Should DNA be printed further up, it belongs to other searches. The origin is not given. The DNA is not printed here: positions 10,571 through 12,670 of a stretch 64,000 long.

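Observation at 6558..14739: APS-reductase-like AprB/AprA pair split around a sulfonate-type ABC importer in a GntR-led operon, followed by a secreted aryl-sulfotransferase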

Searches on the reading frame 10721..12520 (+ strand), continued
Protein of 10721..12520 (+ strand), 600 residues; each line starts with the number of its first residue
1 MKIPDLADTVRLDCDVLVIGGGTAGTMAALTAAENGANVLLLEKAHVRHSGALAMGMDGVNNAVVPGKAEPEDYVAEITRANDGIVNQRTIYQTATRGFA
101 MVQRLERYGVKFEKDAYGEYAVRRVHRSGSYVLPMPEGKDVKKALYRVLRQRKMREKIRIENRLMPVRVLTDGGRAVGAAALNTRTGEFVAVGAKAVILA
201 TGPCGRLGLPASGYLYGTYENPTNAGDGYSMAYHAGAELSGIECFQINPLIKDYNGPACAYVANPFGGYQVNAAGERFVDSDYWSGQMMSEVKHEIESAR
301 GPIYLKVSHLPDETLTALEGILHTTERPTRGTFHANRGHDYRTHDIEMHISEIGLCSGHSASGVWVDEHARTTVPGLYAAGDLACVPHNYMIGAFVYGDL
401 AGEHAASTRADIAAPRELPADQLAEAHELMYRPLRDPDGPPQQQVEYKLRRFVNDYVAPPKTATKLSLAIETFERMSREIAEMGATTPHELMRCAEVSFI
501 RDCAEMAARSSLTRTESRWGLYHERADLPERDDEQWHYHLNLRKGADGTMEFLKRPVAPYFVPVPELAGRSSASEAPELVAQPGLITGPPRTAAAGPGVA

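Call 64: search_dna_similar(query=L006:8007-9716:+, collection=plasmids, mode=protein, max_evalue=1e-30, max_rows=60)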
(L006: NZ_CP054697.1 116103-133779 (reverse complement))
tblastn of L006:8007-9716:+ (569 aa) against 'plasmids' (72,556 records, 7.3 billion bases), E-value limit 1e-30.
Records with a match: 61; places in all: 61; records where one place covers at least 80% of the query: 55.
Best place of each record, by identity: >=99% 1; 80-90% 3; 60-80% 51; <60% 6.
By first word of the organism name: Paraburkholderia 8; Rhizobium 6; Mesorhizobium 5; Sinorhizobium 5; Acinetobacter 4; Burkholderia 4; Bradyrhizobium 4; Caballeronia 3; Ensifer 3; Acidithiobacillus 3; and 12 more.
By predicted mobility (MOB-suite, as given by PLSDB): non-mobilizable 38; conjugative 15; mobilizable 8.
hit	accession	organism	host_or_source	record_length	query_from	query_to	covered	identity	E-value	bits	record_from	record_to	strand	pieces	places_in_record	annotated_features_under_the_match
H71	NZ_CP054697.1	Nostoc edaphicum CCNP1411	-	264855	1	569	100%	100.0%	0e+0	1155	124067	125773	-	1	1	fumarate reductase/succinate dehydrogenase flavoprotein subunit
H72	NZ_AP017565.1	Pseudanabaena sp. ABRG5-3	-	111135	3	569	100%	84.3%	0e+0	1007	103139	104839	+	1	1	fumarate reductase/succinate dehydrogenase flavoprotein subunit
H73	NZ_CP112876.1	Pseudanabaena galeata CCNP1313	-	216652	3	569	100%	84.0%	0e+0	1006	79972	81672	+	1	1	fumarate reductase/succinate dehydrogenase flavoprotein subunit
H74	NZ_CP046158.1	Leptolyngbya sp. BL0902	cell culture,open pond on an algae farm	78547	3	569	100%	81.5%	0e+0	961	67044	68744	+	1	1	fumarate reductase/succinate dehydrogenase flavoprotein subunit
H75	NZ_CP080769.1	Cupriavidus pinatubonensis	genomic assembly,soil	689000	3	558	98%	64.5%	0e+0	737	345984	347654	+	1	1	fumarate reductase/succinate dehydrogenase flavoprotein subunit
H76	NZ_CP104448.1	Acinetobacter baumannii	Homo sapiens,sputum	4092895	2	558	98%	64.0%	0e+0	755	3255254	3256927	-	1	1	none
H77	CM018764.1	Acinetobacter baumannii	Homo sapiens,cerebrospinal fluid of ...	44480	2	558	98%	64.0%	0e+0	753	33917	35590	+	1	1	fumarate reductase/succinate dehydrogenase flavoprotein subunit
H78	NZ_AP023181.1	Paraburkholderia sp. PGU19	Physopelta gutta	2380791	3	558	98%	63.9%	0e+0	741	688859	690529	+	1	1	none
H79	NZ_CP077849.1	Acinetobacter baumannii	Homo sapiens,Rectal swab_P28_BU14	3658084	2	558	98%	63.8%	0e+0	753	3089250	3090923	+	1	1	none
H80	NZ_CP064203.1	Acinetobacter baumannii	Homo sapiens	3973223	2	558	98%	63.8%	0e+0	753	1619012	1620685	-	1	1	none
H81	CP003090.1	Burkholderia sp. YI23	-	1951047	3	558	98%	63.7%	0e+0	742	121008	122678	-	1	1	putative oxidoreductase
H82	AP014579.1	Burkholderia sp. RPE67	Riptortus pedestris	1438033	3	558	98%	63.7%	0e+0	741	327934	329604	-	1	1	putative oxidoreductase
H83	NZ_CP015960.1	Paraburkholderia caribensis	Mimosa,single cell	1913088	3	558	98%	63.7%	0e+0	739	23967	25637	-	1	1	none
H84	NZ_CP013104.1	Paraburkholderia caribensis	-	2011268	3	558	98%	63.7%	0e+0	736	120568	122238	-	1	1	none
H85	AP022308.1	Burkholderia sp. SFA1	-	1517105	3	558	98%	63.6%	0e+0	737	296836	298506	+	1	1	fumarate reductase/succinate dehydrogenase flavoprotein subunit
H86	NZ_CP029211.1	Aquabacterium olei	cell culture,soil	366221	3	558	98%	63.4%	0e+0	727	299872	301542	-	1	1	fumarate reductase/succinate dehydrogenase flavoprotein subunit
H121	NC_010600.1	Acidithiobacillus caldus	-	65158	1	555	98%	60.6%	0e+0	699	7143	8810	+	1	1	fumarate reductase/succinate dehydrogenase flavoprotein subunit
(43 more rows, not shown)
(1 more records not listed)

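Call 65: get_annotated_region(hit=H74, flank=9000)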
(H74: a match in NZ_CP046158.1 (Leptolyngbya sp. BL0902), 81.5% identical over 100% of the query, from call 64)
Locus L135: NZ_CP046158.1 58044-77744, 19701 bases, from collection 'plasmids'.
description: Leptolyngbya sp. BL0902 plasmid unnamed3, complete sequence
organism: Leptolyngbya sp. BL0902 (NCBI taxid 1115757)
taxonomy: Bacteria; Cyanobacteriota; Cyanophyceae; Leptolyngbyales; Leptolyngbyaceae; Leptolyngbya; Leptolyngbya sp. BL0902
host: -; source: cell culture,open pond on an algae farm; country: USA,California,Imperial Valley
typing (MOB-suite, as given by PLSDB): non-mobilizable
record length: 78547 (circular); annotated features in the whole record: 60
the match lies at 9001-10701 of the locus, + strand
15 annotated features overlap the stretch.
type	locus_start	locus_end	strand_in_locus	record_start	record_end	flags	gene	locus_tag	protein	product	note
CDS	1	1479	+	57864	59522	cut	-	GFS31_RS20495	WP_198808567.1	TolC family protein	GO:0055085 - transmembrane transport [Evidence IEA]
CDS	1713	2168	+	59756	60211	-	-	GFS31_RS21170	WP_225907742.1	IS1 family transposase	-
CDS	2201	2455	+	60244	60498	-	-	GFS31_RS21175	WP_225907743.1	IS1 family transposase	GO:0006313 - DNA transposition [Evidence IEA]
CDS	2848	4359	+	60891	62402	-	-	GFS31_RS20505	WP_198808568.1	ABC transporter substrate-binding protein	-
CDS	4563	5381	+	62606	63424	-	-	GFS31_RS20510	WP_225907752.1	ABC transporter permease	-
CDS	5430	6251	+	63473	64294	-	-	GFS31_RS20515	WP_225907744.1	ABC transporter ATP-binding protein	GO:0006810 - transport [Evidence IEA]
CDS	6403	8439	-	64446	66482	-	-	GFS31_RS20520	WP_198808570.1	LysR substrate-binding domain-containing protein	-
CDS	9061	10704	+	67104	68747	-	-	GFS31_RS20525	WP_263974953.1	fumarate reductase/succinate dehydrogenase flavoprotein subunit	-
CDS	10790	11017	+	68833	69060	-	-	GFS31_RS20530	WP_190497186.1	ferredoxin family protein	-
CDS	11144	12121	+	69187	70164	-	-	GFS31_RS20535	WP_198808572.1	HEAT repeat domain-containing protein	-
CDS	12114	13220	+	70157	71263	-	-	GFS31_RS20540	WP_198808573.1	Mrp/NBP35 family ATP-binding protein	-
CDS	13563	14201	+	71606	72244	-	-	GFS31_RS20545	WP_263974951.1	sulfite exporter TauE/SafE family protein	GO:0006810 - transport [Evidence IEA]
CDS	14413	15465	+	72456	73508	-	-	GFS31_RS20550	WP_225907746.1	putative sulfate exporter family transporter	-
CDS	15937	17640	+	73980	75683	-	-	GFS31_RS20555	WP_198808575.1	protein adenylyltransferase SelO family protein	-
CDS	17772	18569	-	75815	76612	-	-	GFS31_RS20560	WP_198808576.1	Crp/Fnr family transcriptional regulator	-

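Call 66: get_annotated_region(hit=H121, flank=8000)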
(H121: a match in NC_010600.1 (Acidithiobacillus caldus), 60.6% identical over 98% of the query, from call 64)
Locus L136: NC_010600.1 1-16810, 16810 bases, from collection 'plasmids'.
description: Acidithiobacillus caldus plasmid pTcM1, complete sequence
organism: Acidithiobacillus caldus (NCBI taxid 33059)
taxonomy: Bacteria; Pseudomonadota; Acidithiobacillia; Acidithiobacillales; Acidithiobacillaceae; Acidithiobacillus; Acidithiobacillus caldus
host: -; source: -; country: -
typing (MOB-suite, as given by PLSDB): mobilizable; replicon rep_cluster_355; relaxase MOBP,MOBQ
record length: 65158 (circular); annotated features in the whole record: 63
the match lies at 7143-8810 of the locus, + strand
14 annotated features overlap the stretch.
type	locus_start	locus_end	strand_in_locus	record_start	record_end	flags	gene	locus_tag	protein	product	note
CDS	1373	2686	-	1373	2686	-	-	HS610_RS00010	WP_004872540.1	DNA-primase RepB domain-containing protein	-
CDS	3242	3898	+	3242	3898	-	-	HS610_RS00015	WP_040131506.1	ParA family protein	-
CDS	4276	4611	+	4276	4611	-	-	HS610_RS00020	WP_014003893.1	AbrB/MazE/SpoVT family DNA-binding domain-containing protein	-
CDS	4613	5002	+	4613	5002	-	-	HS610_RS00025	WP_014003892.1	type II toxin-antitoxin system VapC family toxin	-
CDS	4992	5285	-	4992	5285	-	-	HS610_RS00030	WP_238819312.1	WGR domain-containing protein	-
CDS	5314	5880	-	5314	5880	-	-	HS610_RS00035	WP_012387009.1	recombinase family protein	GO:0006310 - DNA recombination [Evidence IEA]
CDS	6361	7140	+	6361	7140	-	-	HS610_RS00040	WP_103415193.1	GntR family transcriptional regulator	-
CDS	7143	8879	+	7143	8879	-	-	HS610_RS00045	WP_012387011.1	fumarate reductase/succinate dehydrogenase flavoprotein subunit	-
CDS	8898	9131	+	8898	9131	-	-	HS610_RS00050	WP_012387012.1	4Fe-4S dicluster domain-containing protein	-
CDS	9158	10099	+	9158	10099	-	-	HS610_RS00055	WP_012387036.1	HEAT repeat domain-containing protein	-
CDS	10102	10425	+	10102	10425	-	fdxA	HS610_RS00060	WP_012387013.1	ferredoxin FdxA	-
CDS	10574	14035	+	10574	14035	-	-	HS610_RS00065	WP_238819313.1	FAD-dependent oxidoreductase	-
CDS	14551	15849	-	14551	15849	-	-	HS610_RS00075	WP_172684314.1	OprD family outer membrane porin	-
CDS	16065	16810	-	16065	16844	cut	-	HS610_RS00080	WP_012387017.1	ABC transporter ATP-binding protein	GO:0006810 - transport [Evidence IEA]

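Call 67: get_annotated_region(hit=H72, flank=9000)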
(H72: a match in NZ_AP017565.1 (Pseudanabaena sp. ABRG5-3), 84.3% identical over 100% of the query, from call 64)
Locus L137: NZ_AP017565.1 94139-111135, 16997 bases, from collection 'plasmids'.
description: Pseudanabaena sp. ABRG5-3 plasmid ABRG53e, complete sequence
organism: Pseudanabaena sp. ABRG5-3 (NCBI taxid 685565)
taxonomy: Bacteria; Cyanobacteriota; Cyanophyceae; Pseudanabaenales; Pseudanabaenaceae; Pseudanabaena; Pseudanabaena sp. ABRG5-3
host: -; source: -; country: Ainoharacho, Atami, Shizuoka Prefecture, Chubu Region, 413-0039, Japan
typing (MOB-suite, as given by PLSDB): non-mobilizable
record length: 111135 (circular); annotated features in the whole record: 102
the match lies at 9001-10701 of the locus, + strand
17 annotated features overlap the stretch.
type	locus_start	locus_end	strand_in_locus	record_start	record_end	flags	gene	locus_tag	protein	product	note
CDS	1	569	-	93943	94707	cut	-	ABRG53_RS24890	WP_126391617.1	response regulator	GO:0000160 - phosphorelay signal transduction system [Evidence IEA]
CDS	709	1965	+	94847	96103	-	-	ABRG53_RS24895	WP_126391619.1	PAS domain-containing sensor histidine kinase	-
CDS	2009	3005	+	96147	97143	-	-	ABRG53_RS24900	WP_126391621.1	IS1 family transposase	-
CDS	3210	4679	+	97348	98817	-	-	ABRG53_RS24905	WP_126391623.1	ABC transporter substrate-binding protein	-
CDS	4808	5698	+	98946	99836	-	-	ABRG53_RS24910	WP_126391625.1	ABC transporter permease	-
CDS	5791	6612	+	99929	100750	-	-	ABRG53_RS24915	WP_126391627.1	ABC transporter ATP-binding protein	GO:0006810 - transport [Evidence IEA]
CDS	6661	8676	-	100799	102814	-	-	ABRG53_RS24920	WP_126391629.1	LysR substrate-binding domain-containing protein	-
CDS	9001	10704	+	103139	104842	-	-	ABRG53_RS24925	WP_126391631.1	fumarate reductase/succinate dehydrogenase flavoprotein subunit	-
CDS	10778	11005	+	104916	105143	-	-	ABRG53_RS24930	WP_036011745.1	ferredoxin family protein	-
CDS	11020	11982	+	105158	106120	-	-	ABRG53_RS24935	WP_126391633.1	HEAT repeat domain-containing protein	-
CDS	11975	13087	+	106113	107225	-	-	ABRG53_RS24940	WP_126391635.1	Mrp/NBP35 family ATP-binding protein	-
CDS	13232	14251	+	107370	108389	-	-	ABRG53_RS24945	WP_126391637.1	YeiH family protein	-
CDS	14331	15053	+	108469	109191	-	-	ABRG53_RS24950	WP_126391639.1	sulfite exporter TauE/SafE family protein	GO:0006810 - transport [Evidence IEA]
CDS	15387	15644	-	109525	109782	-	-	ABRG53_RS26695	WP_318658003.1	hypothetical protein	-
CDS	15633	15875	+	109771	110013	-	-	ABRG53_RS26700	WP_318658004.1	transposase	-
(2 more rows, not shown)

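Call 79: search_protein_families(library=pfam, proteins=[L003:13109-14110:+, L005:14156-14437:+, L135:12114-13220:+, L135:6403-8439:-, L003:9992-11416:+, L136:10574-14035:+], max_evalue=0.0001)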
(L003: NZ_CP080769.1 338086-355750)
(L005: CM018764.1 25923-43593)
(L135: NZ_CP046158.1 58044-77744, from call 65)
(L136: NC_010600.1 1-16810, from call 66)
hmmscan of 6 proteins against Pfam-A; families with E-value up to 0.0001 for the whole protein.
L003:13109-14110:+ (333 aa): 8 families
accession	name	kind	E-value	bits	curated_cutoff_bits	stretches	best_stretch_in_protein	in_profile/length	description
PF13646.12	HEAT_2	-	2.6e-59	197.9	27.7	5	234-316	4-88/88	HEAT repeats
PF02985.28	HEAT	-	1.4e-30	102.9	23.5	1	199-225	1-27/31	HEAT repeat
PF03130.22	HEAT_PBS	-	6.8e-16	57.4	20.9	0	248-269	4-25/27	PBS lyase HEAT-like repeat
PF13513.12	HEAT_EZ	-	1e-11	45.5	27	0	165-192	27-53/55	HEAT-like repeat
PF00514.29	Arm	-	2.7e-11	43.5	20.6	0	163-192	9-37/41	Armadillo/beta-catenin-like repeat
PF12717.13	Cnd1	-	7.2e-10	39.6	26.4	0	296-321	26-51/162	non-SMC mitotic condensation complex subunit 1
PF25786.1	HEAT_GCN1_C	-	3.1e-06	27.7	27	0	260-319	46-95/151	GCN1-like, C-terminal HEAT repeats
PF21581.3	SCD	-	8.2e-06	26.5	27.5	0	203-227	35-59/75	Stromalin conservative domain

L005:14156-14437:+ (93 aa): 1 family
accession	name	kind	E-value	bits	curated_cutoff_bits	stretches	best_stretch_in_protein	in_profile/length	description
PF06155.17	GBBH-like_N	-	1.1e-15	58.6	22.8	1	8-87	2-84/85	Gamma-butyrobetaine hydroxylase-like, N-terminal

L135:12114-13220:+ (368 aa): 7 families
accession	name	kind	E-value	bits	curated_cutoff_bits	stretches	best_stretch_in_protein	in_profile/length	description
PF10609.15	ParA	-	4.8e-96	321.4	27.1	1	103-348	2-244/246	NUBPL iron-transfer P-loop NTPase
PF01656.29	CbiA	-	1.2e-13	51.5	25.4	1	107-275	1-79/125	CobQ/CobB/MinD/ParA nucleotide binding domain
PF13614.12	AAA_31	-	4.2e-12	46.8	27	1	107-258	4-158/177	AAA domain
PF01883.24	FeS_assembly_P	-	1.4e-10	41.8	23.5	1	28-94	1-70/73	Iron-sulfur cluster assembly protein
PF09140.17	MipZ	-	8.7e-07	28.9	20.7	1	109-143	5-39/262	ATPase MipZ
PF00142.24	Fer4_NifH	-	1.4e-05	25.2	25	1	112-164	7-58/271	4Fe-4S iron sulfur cluster binding proteins, NifH/frxC family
PF02374.21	ArsA_ATPase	-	3.6e-05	23.6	24.3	0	110-142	6-38/305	Anion-transporting ATPase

L135:6403-8439:- (678 aa): 5 families
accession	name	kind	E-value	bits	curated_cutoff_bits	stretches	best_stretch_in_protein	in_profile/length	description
PF03466.25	LysR_substrate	-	2.3e-27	96.2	28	1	87-280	2-190/209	LysR substrate binding domain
PF00126.33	HTH_1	-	1.4e-21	76.6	26.6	1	5-62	3-60/60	Bacterial regulatory helix-turn-helix protein, lysR family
PF13379.11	NMT1_2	-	3.8e-06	27.4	24.7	1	403-594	39-239/252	NMT1-like family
PF09084.16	NMT1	-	7.2e-06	26.5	20.5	0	460-597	75-213/216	NMT1/THI5 like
PF12974.12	Phosphonate-bd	-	9.3e-05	22.4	27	0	410-484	40-111/242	ABC transporter, phosphonate, periplasmic substrate-binding protein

L003:9992-11416:+ (474 aa): 3 families
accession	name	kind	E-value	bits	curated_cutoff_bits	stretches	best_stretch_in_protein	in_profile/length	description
PF13379.11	NMT1_2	-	4e-10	40.4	24.7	1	66-268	35-247/252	NMT1-like family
PF09084.16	NMT1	-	1.6e-08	35.2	20.5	1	120-264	68-215/216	NMT1/THI5 like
PF12974.12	Phosphonate-bd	-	6.5e-06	26.1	27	1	77-176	40-138/242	ABC transporter, phosphonate, periplasmic substrate-binding protein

L136:10574-14035:+ (1153 aa): 1 family
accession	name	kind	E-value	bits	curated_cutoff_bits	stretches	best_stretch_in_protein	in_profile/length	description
PF07992.20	Pyr_redox_2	-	8.2e-11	42.3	26.1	1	372-576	2-185/291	Pyridine nucleotide-disulphide oxidoreductase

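Call 84: find_encoding_contigs(protein=P0329, flank=7000, max_places=1)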
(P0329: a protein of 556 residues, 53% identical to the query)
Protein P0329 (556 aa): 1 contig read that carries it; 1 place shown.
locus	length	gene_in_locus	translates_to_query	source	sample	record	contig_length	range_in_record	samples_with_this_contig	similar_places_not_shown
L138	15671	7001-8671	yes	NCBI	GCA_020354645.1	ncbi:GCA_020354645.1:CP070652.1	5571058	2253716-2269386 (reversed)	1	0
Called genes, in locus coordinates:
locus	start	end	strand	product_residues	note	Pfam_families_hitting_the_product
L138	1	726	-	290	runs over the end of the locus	PF02629:CoA_binding, PF00549:Ligase_CoA, PF13607:Succ_CoA_lig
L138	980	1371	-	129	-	PF00549:Ligase_CoA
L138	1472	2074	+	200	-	PF01012:ETF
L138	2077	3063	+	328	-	PF01012:ETF, PF00766:ETF_alpha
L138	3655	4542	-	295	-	PF02899:Phage_int_SAM_1, PF13495:Phage_int_SAM_4, PF00589:Phage_integrase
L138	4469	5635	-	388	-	PF13495:Phage_int_SAM_4 (weak), PF00589:Phage_integrase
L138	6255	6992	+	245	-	PF00392:GntR, PF07702:UTRA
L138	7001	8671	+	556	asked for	PF00890:FAD_binding_2, PF01266:DAO (faint), PF03486:HI0933_like, PF07992:Pyr_redox_2 (faint), PF02910:Succ_DH_flav_C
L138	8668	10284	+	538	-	PF14691:Fer4_20, PF00070:Pyr_redox (faint), PF00890:FAD_binding_2 (weak), PF01262:AlaDh_PNT_C (faint), PF01266:DAO (faint), PF03486:HI0933_like (weak), PF07992:Pyr_redox_2, PF13450:NAD_binding_8, +4 more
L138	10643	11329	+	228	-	PF01071:GARS_A, PF02786:CPSase_L_D2, PF08442:ATP-grasp_2, PF13549:ATP-grasp_5, PF24948:Citrate_synth_N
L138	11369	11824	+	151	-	PF00549:Ligase_CoA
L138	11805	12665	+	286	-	PF02629:CoA_binding, PF13380:CoA_binding_2 (weak), PF00549:Ligase_CoA, PF13607:Succ_CoA_lig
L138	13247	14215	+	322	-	PF16868:NMT1_3, PF09084:NMT1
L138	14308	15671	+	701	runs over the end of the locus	PF06808:DctM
